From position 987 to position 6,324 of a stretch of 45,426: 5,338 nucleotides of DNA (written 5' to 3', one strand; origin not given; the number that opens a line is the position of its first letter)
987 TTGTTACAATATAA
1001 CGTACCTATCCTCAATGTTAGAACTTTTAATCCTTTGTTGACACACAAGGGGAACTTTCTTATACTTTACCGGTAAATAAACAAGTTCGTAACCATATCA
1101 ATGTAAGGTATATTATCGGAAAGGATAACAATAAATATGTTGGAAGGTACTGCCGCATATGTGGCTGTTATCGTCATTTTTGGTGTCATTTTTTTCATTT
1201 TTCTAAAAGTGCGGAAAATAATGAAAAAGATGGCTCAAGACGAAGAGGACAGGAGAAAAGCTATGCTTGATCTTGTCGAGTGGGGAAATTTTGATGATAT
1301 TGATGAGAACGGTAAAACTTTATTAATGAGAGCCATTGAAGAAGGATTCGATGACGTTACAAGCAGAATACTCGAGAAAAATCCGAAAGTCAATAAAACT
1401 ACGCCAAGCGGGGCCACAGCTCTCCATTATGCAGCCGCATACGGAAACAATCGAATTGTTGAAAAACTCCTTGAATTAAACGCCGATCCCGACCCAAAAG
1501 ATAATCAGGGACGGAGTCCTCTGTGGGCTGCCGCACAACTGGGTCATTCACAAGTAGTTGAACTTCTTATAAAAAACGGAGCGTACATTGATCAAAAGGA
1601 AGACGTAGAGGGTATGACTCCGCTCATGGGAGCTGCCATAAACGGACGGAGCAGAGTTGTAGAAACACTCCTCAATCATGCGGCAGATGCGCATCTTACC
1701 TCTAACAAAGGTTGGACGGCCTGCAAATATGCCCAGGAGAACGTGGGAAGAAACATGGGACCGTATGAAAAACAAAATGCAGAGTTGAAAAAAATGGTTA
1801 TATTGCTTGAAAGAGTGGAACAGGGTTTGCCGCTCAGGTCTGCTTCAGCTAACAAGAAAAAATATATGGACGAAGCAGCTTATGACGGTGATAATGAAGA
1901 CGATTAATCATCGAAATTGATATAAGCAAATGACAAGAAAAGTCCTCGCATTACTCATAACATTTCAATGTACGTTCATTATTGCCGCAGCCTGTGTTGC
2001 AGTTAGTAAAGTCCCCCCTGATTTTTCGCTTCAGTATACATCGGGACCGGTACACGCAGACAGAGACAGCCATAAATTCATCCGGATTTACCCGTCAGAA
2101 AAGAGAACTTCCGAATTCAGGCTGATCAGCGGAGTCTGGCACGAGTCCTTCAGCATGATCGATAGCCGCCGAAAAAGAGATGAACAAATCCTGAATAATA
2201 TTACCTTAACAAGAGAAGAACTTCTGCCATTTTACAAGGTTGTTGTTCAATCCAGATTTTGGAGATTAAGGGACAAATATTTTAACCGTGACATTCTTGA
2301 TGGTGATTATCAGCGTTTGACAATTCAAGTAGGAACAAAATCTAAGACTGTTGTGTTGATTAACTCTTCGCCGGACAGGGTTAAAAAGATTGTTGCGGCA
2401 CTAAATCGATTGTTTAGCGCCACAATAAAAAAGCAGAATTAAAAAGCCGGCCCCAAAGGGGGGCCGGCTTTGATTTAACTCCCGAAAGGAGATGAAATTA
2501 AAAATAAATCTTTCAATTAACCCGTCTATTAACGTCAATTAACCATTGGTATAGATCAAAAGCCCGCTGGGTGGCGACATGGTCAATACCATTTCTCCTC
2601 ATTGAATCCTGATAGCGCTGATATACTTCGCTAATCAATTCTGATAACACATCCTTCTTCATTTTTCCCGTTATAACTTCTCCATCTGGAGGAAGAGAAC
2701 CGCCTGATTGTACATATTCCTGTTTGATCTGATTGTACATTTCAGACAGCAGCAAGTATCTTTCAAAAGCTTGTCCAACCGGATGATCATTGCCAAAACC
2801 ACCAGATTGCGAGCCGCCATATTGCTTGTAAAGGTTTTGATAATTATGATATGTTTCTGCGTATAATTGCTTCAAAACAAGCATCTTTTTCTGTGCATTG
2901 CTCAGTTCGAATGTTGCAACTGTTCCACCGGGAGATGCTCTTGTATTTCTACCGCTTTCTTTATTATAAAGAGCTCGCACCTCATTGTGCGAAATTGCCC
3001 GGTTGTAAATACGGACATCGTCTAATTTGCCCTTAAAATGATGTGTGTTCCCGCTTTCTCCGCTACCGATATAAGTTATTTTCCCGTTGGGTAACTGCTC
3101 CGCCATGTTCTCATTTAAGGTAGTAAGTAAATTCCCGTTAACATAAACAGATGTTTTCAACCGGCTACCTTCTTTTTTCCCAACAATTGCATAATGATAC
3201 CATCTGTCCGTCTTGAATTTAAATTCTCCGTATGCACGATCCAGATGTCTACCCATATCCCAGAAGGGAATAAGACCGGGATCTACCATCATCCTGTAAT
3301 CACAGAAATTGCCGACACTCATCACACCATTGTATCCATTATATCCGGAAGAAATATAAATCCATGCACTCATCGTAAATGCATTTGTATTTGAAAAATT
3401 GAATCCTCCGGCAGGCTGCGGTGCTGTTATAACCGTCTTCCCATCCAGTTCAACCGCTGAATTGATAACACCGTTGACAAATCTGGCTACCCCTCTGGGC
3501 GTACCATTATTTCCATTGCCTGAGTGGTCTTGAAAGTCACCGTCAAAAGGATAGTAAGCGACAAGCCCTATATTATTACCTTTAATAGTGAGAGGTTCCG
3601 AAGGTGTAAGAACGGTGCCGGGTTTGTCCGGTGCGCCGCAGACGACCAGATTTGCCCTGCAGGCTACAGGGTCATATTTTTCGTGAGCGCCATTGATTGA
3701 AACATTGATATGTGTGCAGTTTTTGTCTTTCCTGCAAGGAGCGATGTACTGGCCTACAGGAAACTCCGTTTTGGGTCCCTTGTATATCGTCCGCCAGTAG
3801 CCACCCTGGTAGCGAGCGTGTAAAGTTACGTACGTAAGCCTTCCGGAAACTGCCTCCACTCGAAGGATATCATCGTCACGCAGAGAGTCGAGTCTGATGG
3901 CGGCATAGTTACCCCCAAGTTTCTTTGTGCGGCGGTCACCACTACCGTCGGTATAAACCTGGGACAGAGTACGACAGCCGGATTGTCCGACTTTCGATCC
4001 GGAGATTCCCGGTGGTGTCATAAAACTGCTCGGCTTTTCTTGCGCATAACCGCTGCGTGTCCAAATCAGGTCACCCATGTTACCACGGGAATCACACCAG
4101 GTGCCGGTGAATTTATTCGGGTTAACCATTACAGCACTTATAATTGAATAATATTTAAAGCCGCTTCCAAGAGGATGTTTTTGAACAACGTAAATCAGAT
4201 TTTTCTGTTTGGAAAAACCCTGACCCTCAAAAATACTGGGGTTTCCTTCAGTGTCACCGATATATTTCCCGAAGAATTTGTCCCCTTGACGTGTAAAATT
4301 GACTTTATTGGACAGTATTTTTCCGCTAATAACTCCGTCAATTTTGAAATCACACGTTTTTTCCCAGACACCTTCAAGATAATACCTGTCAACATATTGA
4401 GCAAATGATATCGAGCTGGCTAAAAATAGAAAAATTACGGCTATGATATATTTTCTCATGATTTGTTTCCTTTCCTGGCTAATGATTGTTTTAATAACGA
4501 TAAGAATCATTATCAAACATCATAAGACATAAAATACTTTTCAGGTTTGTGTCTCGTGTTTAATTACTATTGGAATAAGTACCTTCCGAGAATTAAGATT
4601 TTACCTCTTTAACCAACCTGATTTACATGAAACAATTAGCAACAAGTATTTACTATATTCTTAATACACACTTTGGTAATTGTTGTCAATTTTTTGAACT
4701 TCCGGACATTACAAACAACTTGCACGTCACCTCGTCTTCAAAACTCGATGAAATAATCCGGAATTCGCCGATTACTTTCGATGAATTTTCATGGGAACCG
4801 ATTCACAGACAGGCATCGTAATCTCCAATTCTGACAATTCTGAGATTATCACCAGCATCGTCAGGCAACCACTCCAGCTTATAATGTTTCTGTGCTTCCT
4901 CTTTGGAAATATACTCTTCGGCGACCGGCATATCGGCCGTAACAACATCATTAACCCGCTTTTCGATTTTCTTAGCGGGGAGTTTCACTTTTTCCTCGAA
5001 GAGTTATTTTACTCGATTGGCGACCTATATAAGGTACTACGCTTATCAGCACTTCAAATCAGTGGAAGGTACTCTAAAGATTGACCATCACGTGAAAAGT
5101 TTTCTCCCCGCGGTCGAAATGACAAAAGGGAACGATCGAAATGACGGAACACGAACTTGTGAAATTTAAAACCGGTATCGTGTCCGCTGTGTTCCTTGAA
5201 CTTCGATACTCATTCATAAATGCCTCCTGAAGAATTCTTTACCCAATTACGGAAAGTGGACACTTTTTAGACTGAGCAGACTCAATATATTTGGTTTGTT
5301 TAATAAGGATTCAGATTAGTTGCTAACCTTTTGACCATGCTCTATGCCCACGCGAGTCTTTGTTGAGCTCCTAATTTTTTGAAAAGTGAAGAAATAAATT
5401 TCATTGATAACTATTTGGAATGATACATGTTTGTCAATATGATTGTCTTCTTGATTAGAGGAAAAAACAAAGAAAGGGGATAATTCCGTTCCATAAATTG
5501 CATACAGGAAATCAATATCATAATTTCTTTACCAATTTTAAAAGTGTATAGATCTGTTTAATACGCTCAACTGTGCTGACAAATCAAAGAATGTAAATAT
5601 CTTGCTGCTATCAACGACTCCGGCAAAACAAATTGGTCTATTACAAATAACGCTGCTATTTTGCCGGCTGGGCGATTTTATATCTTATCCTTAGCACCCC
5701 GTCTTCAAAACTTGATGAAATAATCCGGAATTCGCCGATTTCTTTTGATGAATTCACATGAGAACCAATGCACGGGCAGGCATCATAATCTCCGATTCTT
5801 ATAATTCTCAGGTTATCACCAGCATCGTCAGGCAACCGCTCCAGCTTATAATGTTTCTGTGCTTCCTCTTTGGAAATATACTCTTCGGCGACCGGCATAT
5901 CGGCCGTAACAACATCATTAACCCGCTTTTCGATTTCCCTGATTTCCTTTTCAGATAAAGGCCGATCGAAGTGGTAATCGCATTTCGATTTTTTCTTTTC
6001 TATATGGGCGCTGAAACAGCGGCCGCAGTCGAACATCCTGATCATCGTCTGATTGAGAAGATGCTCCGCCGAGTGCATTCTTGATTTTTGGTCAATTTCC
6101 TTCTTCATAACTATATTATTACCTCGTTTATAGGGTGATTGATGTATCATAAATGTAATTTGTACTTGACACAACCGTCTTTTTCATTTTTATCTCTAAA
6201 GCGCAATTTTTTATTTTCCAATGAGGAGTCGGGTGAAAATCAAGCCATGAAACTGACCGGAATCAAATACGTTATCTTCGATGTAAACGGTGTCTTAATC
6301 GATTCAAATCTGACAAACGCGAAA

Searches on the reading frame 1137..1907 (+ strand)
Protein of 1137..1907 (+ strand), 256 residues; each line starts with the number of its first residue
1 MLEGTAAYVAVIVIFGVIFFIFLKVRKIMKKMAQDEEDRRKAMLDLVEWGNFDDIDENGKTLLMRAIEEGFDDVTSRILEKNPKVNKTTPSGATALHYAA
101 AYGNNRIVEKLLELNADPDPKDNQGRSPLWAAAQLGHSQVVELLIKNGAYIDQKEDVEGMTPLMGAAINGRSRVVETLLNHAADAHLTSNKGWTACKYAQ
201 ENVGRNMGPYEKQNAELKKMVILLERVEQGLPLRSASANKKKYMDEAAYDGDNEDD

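Call 41: search_protein_families(library=pfam, proteins=[window:1137-1907:+], max_evalue=0.000001)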
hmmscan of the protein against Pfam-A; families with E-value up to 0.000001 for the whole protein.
window:1137-1907:+ (256 aa): 6 families
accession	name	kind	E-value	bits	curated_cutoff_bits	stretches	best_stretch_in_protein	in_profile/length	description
PF12796.13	Ank_2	-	1.4e-56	189.5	27.3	4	100-186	5-87/90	Ankyrin repeats (3 copies)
PF00023.36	Ank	-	4.3e-27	93.1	21.1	1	92-123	2-33/33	Ankyrin repeat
PF13637.12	Ank_4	-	8.8e-22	77.1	22.7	1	96-145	1-50/50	Ankyrin repeats (many copies)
PF13606.12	Ank_3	-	2.4e-21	73.6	22.3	0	92-119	2-29/30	Ankyrin repeat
PF13857.12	Ank_5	-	7e-20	71.4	27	1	83-129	7-53/56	Ankyrin repeats (many copies)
PF24521.3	Ank_KRIT1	-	2e-13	50.7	80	1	61-147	20-107/149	KRIT1 ankyrin-repeats domain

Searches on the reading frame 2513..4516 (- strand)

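Call 41: search_protein_families(library=pfam, proteins=[window:2513-4516:-], max_evalue=0.000001)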
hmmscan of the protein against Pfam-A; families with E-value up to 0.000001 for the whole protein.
window:2513-4516:- (667 aa): 1 family
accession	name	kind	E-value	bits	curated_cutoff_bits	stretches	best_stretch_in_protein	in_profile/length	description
PF13385.13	Laminin_G_3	-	2.5e-21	76.8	27.6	1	372-513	12-150/151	Concanavalin A-like lectin/glucanases superfamily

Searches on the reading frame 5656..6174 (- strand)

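Call 41: search_protein_families(library=pfam, proteins=[window:5656-6174:-], max_evalue=0.000001)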
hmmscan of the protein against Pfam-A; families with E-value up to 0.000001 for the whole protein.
window:5656-6174:- (172 aa): 1 family
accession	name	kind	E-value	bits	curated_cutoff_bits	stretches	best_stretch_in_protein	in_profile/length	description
PF07973.19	tRNA_SAD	-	1.8e-09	37.9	24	1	122-163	1-43/44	Threonyl and Alanyl tRNA synthetase second additional domain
